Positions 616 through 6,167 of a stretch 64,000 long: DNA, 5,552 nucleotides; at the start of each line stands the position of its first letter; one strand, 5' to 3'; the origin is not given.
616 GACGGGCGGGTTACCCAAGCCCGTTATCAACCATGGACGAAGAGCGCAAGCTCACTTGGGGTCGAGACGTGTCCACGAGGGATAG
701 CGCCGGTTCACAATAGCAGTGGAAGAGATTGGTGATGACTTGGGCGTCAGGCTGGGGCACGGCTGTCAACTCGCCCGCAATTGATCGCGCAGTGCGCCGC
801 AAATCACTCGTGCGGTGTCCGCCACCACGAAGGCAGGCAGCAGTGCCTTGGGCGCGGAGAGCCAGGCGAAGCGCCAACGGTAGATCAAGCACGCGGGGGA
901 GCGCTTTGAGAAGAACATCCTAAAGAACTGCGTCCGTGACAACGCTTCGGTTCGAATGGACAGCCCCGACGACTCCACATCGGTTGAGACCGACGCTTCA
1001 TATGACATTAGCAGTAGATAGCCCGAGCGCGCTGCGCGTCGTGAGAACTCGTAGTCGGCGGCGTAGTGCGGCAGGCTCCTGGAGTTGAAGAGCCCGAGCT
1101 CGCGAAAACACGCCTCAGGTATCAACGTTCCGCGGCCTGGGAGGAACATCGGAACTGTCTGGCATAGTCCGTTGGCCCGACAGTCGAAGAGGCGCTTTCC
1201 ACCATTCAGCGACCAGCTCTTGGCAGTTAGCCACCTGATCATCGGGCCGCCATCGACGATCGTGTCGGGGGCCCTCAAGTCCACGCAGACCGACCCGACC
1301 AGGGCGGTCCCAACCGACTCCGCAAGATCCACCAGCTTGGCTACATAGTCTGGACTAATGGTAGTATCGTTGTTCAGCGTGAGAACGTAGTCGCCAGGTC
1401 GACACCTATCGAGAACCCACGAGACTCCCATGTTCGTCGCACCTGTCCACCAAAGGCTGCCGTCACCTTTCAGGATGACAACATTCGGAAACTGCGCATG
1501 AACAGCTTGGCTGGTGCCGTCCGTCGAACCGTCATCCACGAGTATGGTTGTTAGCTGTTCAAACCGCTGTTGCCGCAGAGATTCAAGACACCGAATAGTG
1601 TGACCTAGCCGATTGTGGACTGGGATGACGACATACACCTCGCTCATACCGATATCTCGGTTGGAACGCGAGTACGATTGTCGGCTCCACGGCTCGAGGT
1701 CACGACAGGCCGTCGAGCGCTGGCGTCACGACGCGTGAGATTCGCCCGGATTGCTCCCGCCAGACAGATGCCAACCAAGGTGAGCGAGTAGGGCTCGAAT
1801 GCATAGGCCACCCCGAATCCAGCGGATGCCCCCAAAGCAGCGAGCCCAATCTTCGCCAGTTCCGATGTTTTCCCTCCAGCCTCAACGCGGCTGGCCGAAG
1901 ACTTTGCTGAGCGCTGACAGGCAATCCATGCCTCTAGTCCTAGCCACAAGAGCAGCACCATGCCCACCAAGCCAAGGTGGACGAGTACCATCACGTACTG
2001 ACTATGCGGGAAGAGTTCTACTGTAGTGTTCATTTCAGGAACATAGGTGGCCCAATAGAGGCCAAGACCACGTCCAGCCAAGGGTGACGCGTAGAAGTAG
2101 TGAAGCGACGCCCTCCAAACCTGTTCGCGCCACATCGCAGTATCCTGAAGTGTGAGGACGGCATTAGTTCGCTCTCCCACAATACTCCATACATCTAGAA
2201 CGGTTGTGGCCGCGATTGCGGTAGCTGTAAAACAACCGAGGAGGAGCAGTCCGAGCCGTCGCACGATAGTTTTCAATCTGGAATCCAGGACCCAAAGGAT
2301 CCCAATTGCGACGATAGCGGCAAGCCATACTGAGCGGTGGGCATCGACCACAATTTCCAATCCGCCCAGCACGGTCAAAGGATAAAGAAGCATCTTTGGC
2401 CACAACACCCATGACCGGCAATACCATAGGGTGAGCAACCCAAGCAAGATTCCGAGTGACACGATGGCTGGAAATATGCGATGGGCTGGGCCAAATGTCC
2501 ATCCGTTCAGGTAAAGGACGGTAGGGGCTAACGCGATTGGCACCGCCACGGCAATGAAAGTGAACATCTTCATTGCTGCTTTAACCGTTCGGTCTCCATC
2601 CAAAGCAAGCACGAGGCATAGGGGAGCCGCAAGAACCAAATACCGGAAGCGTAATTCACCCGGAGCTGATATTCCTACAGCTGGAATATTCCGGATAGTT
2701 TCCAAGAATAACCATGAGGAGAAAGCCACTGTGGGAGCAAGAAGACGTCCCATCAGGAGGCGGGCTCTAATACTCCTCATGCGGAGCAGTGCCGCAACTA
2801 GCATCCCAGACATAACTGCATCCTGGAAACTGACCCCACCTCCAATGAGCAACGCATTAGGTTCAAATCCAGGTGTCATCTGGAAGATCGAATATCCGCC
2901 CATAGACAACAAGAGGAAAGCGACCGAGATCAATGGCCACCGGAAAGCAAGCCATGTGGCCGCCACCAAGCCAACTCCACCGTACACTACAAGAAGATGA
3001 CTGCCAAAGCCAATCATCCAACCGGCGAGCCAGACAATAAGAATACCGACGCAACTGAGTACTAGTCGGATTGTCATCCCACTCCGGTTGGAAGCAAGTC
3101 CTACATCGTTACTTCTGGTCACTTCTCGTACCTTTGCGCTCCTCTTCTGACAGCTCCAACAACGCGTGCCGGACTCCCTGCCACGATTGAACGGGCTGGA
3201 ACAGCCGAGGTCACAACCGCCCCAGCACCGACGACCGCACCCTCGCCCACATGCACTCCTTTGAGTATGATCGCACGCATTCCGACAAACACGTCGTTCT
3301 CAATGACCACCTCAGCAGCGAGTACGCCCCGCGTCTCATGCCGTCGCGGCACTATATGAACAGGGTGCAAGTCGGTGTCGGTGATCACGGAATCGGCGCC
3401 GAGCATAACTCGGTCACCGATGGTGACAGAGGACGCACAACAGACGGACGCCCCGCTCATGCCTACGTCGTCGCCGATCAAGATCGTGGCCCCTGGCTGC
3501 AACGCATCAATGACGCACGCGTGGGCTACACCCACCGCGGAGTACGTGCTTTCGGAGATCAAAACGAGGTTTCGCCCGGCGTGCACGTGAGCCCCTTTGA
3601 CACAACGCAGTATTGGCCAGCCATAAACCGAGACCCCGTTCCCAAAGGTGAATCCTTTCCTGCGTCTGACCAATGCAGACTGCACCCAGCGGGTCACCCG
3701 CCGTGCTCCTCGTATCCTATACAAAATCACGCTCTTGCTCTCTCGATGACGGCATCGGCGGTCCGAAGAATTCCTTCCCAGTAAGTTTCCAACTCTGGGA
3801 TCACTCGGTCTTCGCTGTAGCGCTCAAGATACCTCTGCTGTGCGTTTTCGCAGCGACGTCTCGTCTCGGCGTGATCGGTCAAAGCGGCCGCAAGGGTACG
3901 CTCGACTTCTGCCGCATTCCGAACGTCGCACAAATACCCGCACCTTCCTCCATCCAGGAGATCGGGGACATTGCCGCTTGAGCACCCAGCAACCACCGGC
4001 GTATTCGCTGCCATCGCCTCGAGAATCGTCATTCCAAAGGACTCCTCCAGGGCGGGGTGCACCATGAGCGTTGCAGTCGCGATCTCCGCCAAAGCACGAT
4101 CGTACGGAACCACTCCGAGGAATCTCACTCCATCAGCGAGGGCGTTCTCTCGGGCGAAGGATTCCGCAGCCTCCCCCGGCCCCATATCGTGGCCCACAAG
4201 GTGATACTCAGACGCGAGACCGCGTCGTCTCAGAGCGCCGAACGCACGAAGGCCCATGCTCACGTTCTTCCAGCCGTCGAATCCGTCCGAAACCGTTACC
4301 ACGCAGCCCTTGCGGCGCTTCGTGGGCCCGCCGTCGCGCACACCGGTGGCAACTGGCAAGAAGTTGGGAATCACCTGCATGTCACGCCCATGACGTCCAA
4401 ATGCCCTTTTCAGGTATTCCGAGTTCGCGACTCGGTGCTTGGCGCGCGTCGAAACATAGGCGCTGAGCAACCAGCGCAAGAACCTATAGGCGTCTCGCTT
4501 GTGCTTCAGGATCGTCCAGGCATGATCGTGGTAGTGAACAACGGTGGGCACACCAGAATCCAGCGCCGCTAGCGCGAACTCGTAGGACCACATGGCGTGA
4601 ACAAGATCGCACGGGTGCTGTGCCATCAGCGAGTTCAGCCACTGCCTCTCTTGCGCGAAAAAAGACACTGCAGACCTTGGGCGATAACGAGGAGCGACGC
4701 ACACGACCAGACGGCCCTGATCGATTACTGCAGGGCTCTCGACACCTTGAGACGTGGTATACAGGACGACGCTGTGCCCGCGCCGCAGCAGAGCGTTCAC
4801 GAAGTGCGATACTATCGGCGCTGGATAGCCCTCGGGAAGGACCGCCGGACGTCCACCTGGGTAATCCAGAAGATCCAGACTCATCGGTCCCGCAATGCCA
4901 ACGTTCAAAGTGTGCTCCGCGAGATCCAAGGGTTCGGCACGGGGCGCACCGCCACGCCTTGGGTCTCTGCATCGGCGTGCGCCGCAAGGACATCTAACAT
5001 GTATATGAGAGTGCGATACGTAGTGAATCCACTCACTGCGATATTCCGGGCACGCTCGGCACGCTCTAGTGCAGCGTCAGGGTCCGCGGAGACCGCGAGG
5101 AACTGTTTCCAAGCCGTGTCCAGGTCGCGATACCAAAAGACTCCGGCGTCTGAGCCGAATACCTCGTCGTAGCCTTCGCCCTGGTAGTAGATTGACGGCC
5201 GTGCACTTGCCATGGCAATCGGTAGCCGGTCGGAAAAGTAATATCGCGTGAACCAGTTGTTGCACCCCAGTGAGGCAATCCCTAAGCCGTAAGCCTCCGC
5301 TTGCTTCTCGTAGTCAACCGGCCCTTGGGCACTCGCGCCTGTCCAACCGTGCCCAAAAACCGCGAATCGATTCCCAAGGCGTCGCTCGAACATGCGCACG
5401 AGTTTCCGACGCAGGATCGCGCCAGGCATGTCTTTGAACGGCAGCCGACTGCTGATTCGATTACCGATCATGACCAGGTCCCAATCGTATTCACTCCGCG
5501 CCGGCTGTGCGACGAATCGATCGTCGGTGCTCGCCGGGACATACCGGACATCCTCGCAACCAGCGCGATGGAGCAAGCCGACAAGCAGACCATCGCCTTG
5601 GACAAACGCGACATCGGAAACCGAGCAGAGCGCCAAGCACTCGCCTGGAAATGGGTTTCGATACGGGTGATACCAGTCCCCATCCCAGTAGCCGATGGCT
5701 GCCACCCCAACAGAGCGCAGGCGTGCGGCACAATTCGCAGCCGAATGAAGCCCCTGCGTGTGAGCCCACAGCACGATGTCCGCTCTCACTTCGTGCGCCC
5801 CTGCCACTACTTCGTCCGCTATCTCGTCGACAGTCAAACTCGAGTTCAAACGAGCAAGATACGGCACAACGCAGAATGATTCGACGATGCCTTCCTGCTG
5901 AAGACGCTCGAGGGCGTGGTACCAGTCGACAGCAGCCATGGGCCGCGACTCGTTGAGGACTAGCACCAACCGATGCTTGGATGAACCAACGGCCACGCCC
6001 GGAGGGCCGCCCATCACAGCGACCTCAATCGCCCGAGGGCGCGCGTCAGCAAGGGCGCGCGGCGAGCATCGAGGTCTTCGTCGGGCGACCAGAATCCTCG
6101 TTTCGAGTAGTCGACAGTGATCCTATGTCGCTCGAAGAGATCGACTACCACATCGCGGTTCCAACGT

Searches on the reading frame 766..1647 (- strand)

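Call 7: search_protein_families(library=pfam, proteins=[window:766-1647:-], max_evalue=0.001)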
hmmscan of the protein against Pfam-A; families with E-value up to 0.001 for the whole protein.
window:766-1647:- (293 aa): 3 families
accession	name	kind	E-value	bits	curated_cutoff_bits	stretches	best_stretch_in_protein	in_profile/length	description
PF00535.33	Glycos_transf_2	-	2.8e-18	66.8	23.3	1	6-117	2-111/168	Glycosyl transferase family 2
PF13641.12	Glyco_tranf_2_3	-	9.6e-09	36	27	1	4-224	3-213/230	Glycosyltransferase like family 2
PF13632.12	Glyco_trans_2_3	-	1.4e-07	32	27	1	87-227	1-128/198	Glycosyl transferase family group 2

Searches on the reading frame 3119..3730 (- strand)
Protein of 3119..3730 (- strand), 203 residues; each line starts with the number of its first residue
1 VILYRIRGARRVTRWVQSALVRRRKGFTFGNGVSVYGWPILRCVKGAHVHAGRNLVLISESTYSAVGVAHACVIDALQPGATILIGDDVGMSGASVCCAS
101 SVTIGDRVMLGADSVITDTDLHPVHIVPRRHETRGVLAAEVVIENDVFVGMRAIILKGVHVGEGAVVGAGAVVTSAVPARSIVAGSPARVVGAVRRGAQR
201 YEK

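Call 7: search_protein_families(library=pfam, proteins=[window:3119-3730:-], max_evalue=0.001)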
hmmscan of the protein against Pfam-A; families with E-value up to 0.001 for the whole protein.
window:3119-3730:- (203 aa): 3 families
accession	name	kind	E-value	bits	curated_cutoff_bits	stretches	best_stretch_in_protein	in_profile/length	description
PF14602.12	Hexapep_2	-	1.8e-12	47.2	27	1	141-174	2-33/34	Hexapeptide repeat of succinyl-transferase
PF00132.30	Hexapep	-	8.9e-10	38.3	27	1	141-174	2-35/36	Bacterial transferase hexapeptide (six repeats)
PF25084.1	LbH_EIF2B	-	0.00053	20.4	54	0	100-166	20-104/105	EIF2B subunit epsilon LbH domain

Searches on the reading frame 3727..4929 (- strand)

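Call 7: search_protein_families(library=pfam, proteins=[window:3727-4929:-], max_evalue=0.001)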
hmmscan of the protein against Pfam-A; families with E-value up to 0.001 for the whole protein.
window:3727-4929:- (400 aa): 6 families
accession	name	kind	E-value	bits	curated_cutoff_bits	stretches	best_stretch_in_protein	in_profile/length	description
PF00534.26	Glycos_transf_1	-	1.1e-21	77.6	26.4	1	215-364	22-169/172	Glycosyl transferases group 1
PF13692.12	Glyco_trans_1_4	-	2.3e-20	73.8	27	1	220-352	14-142/142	Glycosyl transferases group 1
PF13439.12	Glyco_transf_4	-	6.5e-19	69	28.5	1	41-190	9-165/170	Glycosyltransferase Family 4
PF13579.12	Glyco_trans_4_4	-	6.8e-15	56.2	29.7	1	38-189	5-157/158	Glycosyl transferase 4-like domain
PF20706.3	GT4-conflict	-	2.4e-11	43.7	26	1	185-370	176-375/385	Family 4 Glycosyltransferase in conflict systems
PF13524.12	Glyco_trans_1_2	-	2.7e-05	24.6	25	1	261-377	27-139/144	Glycosyl transferase-like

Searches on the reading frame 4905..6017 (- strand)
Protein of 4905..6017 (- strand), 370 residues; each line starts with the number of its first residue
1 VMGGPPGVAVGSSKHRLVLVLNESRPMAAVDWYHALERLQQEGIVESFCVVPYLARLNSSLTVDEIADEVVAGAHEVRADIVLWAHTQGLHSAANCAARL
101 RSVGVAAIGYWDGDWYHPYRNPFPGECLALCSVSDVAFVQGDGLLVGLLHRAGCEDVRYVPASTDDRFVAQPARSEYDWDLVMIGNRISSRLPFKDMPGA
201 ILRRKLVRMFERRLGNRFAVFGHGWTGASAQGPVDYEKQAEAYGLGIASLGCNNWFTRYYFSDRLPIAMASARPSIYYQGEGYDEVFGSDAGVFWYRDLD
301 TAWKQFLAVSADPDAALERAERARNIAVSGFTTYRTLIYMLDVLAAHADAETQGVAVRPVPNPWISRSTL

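Call 7: search_protein_families(library=pfam, proteins=[window:4905-6017:-], max_evalue=0.001)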
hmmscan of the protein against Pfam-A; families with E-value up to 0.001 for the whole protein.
window:4905-6017:- (370 aa): 1 family
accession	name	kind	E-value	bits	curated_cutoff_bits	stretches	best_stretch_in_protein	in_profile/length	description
PF13524.12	Glyco_trans_1_2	-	8.5e-09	35.9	25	1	203-337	1-139/144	Glycosyl transferase-like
